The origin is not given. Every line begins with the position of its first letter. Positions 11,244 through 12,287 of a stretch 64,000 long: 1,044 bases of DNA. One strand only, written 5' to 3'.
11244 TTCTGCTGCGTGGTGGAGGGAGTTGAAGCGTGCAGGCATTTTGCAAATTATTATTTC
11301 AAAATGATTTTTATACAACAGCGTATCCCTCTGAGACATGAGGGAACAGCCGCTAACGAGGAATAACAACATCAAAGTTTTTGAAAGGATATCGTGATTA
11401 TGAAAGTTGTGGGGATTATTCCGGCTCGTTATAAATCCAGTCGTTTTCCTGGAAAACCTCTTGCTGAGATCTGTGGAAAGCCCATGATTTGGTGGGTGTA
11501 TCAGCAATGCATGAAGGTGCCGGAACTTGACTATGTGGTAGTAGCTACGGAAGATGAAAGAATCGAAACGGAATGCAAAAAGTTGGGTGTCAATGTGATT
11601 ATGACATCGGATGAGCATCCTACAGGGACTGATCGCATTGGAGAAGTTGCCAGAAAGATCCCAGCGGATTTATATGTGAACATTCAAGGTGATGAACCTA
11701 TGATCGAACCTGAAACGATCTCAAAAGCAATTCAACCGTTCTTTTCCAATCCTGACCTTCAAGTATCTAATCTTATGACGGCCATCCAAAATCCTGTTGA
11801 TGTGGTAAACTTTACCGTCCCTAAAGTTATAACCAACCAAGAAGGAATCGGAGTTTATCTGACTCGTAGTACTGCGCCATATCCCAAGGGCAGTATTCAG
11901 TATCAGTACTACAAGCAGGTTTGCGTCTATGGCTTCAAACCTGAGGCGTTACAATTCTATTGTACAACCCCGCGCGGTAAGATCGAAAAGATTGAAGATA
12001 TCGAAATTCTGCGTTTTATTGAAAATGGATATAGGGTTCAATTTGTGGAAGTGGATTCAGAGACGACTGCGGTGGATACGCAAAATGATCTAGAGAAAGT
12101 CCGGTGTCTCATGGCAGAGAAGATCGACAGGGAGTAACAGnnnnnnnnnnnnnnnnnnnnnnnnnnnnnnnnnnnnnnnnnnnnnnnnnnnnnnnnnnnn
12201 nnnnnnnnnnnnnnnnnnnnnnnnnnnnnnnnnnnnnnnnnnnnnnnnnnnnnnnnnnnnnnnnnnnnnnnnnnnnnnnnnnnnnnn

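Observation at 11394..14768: KdsB-like CMP-ulosonate synthetase with an HMGL/DRE-TIM aldolase and a KdgK-like kinase instead of KdsA/NeuB: candidate non-canonical 3-deoxy-2-ulosonic acid pathway in a Gram-positive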

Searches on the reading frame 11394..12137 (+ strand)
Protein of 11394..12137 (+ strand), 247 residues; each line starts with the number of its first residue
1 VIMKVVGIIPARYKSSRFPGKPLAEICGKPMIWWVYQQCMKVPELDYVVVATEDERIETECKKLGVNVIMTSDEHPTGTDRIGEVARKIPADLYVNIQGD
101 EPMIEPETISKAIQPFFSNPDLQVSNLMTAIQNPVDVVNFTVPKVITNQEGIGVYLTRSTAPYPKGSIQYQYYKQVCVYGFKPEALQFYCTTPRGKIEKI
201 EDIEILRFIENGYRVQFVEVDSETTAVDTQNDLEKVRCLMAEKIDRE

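Call 4: search_protein_families(library=pfam, proteins=[window:11394-12137:+], max_evalue=0.01)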
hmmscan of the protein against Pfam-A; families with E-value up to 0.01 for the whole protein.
window:11394-12137:+ (247 aa): 2 families
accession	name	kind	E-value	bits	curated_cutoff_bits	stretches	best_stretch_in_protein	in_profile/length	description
PF02348.25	CTP_transf_3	-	2.3e-49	168.6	22.6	1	6-212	1-214/217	Cytidylyltransferase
PF12804.13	NTP_transf_3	-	4.1e-08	34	27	1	14-115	8-110/160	MobA-like NTP transferase domain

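Call 5: search_protein_families(library=ncbifam, proteins=[window:11394-12137:+], max_evalue=0.01)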
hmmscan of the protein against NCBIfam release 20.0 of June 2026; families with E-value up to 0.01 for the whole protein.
window:11394-12137:+ (247 aa): 20 families
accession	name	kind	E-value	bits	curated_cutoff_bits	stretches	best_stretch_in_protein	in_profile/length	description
NF009905.0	PRK13368.1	subfamily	1.6e-89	299.4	255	1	3-243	1-241/243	3-deoxy-manno-octulosonate cytidylyltransferase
NF003952.0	PRK05450.1-5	subfamily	9e-83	277.2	193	1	3-243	1-248/250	3-deoxy-manno-octulosonate cytidylyltransferase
NF003950.0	PRK05450.1-3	subfamily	1.5e-65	220.9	234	1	3-242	1-244/248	3-deoxy-manno-octulosonate cytidylyltransferase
NF003948.0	PRK05450.1-1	equivalog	5.3e-54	183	281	1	3-242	4-245/248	3-deoxy-manno-octulosonate cytidylyltransferase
TIGR00466.1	kdsB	equivalog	8.9e-47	159.5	155.2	1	4-234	2-241/241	3-deoxy-manno-octulosonate cytidylyltransferase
TIGR01173.1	glmU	equivalog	8.9e-09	34.7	366.85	1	21-134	20-132/452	bifunctional UDP-N-acetylglucosamine diphosphorylase/glucosamine-1-phosphate N-acetyltransferase GlmU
TIGR03584.1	PseF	equivalog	1.3e-08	34.8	205.7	1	6-79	1-79/222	pseudaminic acid cytidylyltransferase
NF010933.0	PRK14353.1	equivalog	1.3e-06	27.3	505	1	12-126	18-134/453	bifunctional UDP-N-acetylglucosamine diphosphorylase/glucosamine-1-phosphate N-acetyltransferase GlmU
NF010934.1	PRK14354.1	equivalog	2.4e-06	26.3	450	1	12-135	12-133/447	bifunctional UDP-N-acetylglucosamine diphosphorylase/glucosamine-1-phosphate N-acetyltransferase GlmU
NF010939.0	PRK14359.1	equivalog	9.7e-06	24.4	592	1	12-114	15-116/430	bifunctional UDP-N-acetylglucosamine diphosphorylase/glucosamine-1-phosphate N-acetyltransferase GlmU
NF010937.0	PRK14357.1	equivalog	3e-05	23.1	658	1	16-135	16-132/448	bifunctional UDP-N-acetylglucosamine diphosphorylase/glucosamine-1-phosphate N-acetyltransferase GlmU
NF001457.0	PRK00317.1-3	equivalog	6e-05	22.6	164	1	14-118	11-115/200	molybdenum cofactor guanylyltransferase MobA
TIGR01208.1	rmlA_long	equivalog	0.00016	20.7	320.25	1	21-246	22-240/353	glucose-1-phosphate thymidylyltransferase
NF010932.0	PRK14352.1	equivalog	0.00022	20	611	1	20-131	25-140/488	bifunctional UDP-N-acetylglucosamine diphosphorylase/glucosamine-1-phosphate N-acetyltransferase GlmU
TIGR00453.1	ispD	equivalog_domain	0.00042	19.8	181.3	0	14-59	9-57/219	2-C-methyl-D-erythritol 4-phosphate cytidylyltransferase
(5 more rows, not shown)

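Call 14: search_solved_structures(query=window:11394-12137:+, max_evalue=0.001)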
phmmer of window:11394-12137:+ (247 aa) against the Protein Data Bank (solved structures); distinct sequences matched with E-value up to 0.001: 16.
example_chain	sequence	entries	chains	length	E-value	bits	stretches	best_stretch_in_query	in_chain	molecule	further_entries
1gq9_A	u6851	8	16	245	4.3e-54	186.6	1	4-244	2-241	3-DEOXY-MANNO-OCTULOSONATE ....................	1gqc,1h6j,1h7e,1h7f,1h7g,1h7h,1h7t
4fcu_A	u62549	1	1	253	5.3e-45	156.8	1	8-242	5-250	3-deoxy-manno-octulosonate cytidylyltransferase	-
3oam_A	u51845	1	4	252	6.1e-45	156.6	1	6-243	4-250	3-deoxy-manno-octulosonate cytidylyltransferase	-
3pol_A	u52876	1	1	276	6.5e-45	156.5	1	8-242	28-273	3-deoxy-manno-octulosonate cytidylyltransferase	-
3duv_A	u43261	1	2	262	3e-39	138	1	6-245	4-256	3-deoxy-manno-octulosonate cytidylyltransferase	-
1vh3_A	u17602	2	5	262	8.3e-39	136.5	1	6-242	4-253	3-deoxy-manno-octulosonate cytidylyltransferase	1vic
3tqd_A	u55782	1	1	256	1.8e-36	128.9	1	7-238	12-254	3-deoxy-manno-octulosonate cytidylyltransferase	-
4xwi_A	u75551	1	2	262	5.8e-35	123.9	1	7-240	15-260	3-deoxy-manno-octulosonate cytidylyltransferase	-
2y6p_A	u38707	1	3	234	1.7e-34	122.4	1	6-236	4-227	3-DEOXY-MANNO-OCTULOSONATE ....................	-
1vh1_A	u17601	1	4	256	1.2e-33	119.6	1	4-240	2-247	3-deoxy-manno-octulosonate cytidylyltransferase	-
3k8d_A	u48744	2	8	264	1.4e-33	119.4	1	3-240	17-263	3-deoxy-manno-octulosonate cytidylyltransferase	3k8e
8ees_A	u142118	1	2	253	5.6e-32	114.2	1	8-238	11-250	3-deoxy-manno-octulosonate cytidylyltransferase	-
3jtj_A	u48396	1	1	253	6e-32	114.1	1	3-241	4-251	3-deoxy-manno-octulosonate cytidylyltransferase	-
1qwj_A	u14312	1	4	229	2.7e-05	26.8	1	7-113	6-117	cytidine monophospho-N-acetylneuraminic acid synthetase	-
9t4z_A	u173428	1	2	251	2.7e-05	26.8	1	4-79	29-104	PpNeuA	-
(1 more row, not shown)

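Call 42: search_solved_structures(query=window:11394-12137:+, max_evalue=1e-30, show_alignments=5)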
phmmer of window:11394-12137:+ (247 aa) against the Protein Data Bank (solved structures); distinct sequences matched with E-value up to 1e-30: 13.
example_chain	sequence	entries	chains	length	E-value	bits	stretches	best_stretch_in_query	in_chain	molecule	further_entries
1gq9_A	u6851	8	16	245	4.3e-54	186.6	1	4-244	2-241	3-DEOXY-MANNO-OCTULOSONATE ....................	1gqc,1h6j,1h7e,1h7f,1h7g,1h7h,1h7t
4fcu_A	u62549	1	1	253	5.3e-45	156.8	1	8-242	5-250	3-deoxy-manno-octulosonate cytidylyltransferase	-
3oam_A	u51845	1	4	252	6.1e-45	156.6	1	6-243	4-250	3-deoxy-manno-octulosonate cytidylyltransferase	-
3pol_A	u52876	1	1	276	6.5e-45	156.5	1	8-242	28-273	3-deoxy-manno-octulosonate cytidylyltransferase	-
3duv_A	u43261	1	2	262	3e-39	138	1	6-245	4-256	3-deoxy-manno-octulosonate cytidylyltransferase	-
1vh3_A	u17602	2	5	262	8.3e-39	136.5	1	6-242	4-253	3-deoxy-manno-octulosonate cytidylyltransferase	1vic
3tqd_A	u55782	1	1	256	1.8e-36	128.9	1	7-238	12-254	3-deoxy-manno-octulosonate cytidylyltransferase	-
4xwi_A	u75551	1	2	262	5.8e-35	123.9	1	7-240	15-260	3-deoxy-manno-octulosonate cytidylyltransferase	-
2y6p_A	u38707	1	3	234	1.7e-34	122.4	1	6-236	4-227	3-DEOXY-MANNO-OCTULOSONATE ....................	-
1vh1_A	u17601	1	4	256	1.2e-33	119.6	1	4-240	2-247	3-deoxy-manno-octulosonate cytidylyltransferase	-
3k8d_A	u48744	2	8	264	1.4e-33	119.4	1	3-240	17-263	3-deoxy-manno-octulosonate cytidylyltransferase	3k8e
8ees_A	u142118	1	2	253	5.6e-32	114.2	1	8-238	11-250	3-deoxy-manno-octulosonate cytidylyltransferase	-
3jtj_A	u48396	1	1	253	6e-32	114.1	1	3-241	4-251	3-deoxy-manno-octulosonate cytidylyltransferase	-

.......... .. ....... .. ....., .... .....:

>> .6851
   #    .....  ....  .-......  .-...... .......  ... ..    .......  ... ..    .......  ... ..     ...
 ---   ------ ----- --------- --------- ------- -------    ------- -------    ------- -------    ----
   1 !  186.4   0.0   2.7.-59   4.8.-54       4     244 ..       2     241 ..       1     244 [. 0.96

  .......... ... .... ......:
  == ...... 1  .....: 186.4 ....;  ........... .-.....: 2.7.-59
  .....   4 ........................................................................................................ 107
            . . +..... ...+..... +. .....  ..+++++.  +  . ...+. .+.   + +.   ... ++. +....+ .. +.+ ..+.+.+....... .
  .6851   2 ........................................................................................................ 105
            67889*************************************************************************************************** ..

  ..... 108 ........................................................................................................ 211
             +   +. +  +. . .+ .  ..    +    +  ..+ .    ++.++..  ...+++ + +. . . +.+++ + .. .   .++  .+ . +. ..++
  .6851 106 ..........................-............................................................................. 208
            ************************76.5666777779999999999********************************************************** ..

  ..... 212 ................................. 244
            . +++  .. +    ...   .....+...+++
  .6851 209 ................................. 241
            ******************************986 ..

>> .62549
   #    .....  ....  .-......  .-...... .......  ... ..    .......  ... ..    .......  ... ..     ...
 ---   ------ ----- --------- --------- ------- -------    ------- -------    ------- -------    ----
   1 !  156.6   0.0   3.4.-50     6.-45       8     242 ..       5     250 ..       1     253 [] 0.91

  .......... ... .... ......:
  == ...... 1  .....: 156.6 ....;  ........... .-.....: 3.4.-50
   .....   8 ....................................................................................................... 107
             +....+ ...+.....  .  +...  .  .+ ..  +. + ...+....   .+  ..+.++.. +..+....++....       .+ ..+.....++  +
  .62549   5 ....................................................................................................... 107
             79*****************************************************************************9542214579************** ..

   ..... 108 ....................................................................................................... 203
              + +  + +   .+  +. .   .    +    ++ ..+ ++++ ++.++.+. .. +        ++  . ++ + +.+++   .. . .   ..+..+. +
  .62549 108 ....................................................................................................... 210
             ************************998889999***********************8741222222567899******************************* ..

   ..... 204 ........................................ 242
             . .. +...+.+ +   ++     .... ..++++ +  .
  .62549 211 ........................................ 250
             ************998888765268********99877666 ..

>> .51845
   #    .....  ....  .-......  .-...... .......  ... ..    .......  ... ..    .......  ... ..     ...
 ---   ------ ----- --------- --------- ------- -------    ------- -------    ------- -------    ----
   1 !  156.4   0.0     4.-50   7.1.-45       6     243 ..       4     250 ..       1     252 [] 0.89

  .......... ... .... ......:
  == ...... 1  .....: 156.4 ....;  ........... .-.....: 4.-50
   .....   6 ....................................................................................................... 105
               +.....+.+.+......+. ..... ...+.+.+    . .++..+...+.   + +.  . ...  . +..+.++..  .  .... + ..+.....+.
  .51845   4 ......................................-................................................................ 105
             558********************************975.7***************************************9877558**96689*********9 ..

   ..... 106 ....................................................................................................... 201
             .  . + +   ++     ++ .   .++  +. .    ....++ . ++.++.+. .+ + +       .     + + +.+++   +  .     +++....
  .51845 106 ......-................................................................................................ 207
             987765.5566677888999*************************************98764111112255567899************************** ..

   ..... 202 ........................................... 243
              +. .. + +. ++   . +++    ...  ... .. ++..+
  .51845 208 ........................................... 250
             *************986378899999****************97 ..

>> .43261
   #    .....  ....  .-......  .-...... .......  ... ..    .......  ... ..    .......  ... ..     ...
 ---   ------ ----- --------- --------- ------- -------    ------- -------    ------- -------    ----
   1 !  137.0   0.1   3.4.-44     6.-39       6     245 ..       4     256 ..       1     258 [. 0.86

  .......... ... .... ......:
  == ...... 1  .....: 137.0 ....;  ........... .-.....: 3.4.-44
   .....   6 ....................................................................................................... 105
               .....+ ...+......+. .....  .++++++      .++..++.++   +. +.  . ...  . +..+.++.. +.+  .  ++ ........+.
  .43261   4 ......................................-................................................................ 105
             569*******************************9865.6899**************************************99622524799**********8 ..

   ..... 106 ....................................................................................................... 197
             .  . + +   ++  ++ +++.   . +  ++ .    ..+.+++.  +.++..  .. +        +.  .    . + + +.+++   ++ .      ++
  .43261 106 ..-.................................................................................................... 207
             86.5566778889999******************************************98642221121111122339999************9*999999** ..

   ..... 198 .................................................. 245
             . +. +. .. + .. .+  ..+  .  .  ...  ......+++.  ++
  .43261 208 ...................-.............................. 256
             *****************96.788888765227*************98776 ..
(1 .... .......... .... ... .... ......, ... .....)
